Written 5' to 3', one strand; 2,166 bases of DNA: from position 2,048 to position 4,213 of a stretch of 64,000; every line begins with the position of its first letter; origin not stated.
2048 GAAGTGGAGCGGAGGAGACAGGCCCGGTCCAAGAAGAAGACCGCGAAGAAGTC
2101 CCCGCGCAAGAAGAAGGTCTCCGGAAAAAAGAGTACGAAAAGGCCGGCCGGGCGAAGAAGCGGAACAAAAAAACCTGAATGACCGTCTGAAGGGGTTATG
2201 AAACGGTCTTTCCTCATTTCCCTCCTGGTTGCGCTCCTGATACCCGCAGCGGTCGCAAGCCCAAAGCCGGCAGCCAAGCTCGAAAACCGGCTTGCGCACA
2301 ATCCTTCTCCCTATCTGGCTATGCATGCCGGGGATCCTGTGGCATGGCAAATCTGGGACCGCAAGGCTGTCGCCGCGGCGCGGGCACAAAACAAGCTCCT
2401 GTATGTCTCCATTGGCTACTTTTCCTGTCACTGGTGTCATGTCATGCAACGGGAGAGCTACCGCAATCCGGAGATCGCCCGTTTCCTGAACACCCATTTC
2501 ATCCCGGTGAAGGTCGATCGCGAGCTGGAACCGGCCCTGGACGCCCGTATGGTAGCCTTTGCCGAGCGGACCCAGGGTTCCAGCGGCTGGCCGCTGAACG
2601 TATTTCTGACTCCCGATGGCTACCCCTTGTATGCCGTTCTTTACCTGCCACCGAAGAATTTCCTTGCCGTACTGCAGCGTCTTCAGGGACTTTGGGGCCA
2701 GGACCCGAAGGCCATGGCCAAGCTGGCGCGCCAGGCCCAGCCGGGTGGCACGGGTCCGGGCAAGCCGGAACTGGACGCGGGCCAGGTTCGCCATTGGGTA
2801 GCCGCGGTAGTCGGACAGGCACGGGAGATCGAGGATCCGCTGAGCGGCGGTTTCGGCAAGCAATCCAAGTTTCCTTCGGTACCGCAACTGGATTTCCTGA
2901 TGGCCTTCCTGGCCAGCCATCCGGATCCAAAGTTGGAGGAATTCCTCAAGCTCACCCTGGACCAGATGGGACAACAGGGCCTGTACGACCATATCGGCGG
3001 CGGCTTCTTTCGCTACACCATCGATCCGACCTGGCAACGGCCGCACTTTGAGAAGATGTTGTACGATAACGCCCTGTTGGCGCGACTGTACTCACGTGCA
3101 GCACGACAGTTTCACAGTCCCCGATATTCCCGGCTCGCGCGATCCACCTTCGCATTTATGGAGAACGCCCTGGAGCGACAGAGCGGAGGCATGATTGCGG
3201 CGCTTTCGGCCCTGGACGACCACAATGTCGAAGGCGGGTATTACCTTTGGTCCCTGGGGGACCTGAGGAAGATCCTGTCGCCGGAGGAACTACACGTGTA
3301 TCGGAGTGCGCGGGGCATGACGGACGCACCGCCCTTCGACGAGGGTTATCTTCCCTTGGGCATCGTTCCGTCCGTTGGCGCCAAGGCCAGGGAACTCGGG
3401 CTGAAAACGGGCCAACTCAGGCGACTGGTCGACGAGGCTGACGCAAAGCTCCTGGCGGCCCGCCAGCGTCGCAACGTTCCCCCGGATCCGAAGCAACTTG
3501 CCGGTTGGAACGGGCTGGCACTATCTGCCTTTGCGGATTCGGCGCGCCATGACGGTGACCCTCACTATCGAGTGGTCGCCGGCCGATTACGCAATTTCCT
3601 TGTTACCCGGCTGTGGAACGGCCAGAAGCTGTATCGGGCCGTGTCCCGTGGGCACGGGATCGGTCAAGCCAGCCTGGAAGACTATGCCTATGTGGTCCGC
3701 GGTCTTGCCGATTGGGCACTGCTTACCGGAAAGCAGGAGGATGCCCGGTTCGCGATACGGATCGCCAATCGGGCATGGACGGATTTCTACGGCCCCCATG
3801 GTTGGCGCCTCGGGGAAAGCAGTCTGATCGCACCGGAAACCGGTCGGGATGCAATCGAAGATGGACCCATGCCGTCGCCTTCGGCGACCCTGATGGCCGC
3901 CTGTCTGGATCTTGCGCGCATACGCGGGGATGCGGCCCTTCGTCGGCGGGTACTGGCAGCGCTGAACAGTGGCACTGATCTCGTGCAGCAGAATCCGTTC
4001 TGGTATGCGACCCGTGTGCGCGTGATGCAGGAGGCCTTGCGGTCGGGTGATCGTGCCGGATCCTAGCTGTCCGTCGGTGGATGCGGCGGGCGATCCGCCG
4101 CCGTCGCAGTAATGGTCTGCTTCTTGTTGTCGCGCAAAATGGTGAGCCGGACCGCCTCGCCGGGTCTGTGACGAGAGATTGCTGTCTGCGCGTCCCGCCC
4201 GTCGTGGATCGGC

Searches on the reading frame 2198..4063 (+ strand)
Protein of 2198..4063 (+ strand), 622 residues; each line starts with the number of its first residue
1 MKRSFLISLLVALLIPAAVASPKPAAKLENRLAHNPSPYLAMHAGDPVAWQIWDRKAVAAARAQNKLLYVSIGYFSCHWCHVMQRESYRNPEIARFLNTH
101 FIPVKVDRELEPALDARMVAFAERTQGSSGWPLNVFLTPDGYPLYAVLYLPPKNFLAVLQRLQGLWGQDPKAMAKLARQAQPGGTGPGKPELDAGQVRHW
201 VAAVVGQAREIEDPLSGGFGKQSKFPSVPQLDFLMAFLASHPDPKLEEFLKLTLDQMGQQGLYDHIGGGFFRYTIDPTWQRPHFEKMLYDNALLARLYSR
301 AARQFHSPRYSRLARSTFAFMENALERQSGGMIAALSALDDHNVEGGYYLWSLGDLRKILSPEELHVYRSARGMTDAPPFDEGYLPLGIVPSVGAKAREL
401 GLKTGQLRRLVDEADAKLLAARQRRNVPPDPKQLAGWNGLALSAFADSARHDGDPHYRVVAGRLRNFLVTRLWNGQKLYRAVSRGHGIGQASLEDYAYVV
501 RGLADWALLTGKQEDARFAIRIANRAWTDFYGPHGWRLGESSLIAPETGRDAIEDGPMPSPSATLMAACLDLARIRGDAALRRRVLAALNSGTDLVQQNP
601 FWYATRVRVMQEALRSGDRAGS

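Call 54: find_encoding_contigs(protein=window:2198-4063:+, flank=10000, max_places=3)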
Protein window:2198-4063:+ (622 aa): 4 contigs read that carry it; 3 places shown.
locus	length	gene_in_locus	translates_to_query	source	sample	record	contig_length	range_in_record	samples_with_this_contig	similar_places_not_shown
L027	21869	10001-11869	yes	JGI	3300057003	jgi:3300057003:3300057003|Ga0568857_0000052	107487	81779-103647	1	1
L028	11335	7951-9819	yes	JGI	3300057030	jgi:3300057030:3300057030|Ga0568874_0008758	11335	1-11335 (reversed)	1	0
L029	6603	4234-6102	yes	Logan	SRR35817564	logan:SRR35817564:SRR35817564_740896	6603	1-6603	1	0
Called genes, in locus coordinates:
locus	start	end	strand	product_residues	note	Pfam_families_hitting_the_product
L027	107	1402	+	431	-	PF00275:EPSP_synthase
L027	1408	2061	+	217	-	PF01634:HisG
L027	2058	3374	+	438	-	PF00815:Histidinol_dh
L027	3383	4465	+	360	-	PF00155:Aminotran_1_2, PF01041:DegT_DnrJ_EryC1 (faint)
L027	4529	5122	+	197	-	PF00475:IGPD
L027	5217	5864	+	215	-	PF00117:GATase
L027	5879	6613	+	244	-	PF00977:His_biosynth, PF01207:Dus (faint), PF03060:NMO (faint)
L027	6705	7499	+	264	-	PF00977:His_biosynth, PF01207:Dus (faint), PF05690:ThiG (faint), PF02581:TMP-TENI (faint), PF03060:NMO (faint)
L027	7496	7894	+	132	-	PF01502:PRA-CH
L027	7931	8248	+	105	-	PF01503:PRA-PH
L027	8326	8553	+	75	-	PF02416:TatA_B_E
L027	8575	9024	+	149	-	PF02416:TatA_B_E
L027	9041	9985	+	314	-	PF00902:TatC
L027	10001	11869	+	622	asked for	PF03190:Thioredox_DsbH, PF13098:Thioredoxin_2 (weak), PF13899:Thioredoxin_7 (weak)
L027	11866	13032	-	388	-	PF00089:Trypsin, PF13365:Trypsin_2, PF00595:PDZ, PF13180:PDZ_2, PF17820:PDZ_6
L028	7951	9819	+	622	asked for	PF03190:Thioredox_DsbH, PF13098:Thioredoxin_2 (weak), PF13899:Thioredoxin_7 (weak)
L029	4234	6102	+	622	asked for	PF03190:Thioredox_DsbH, PF13098:Thioredoxin_2 (weak), PF13899:Thioredoxin_7 (weak)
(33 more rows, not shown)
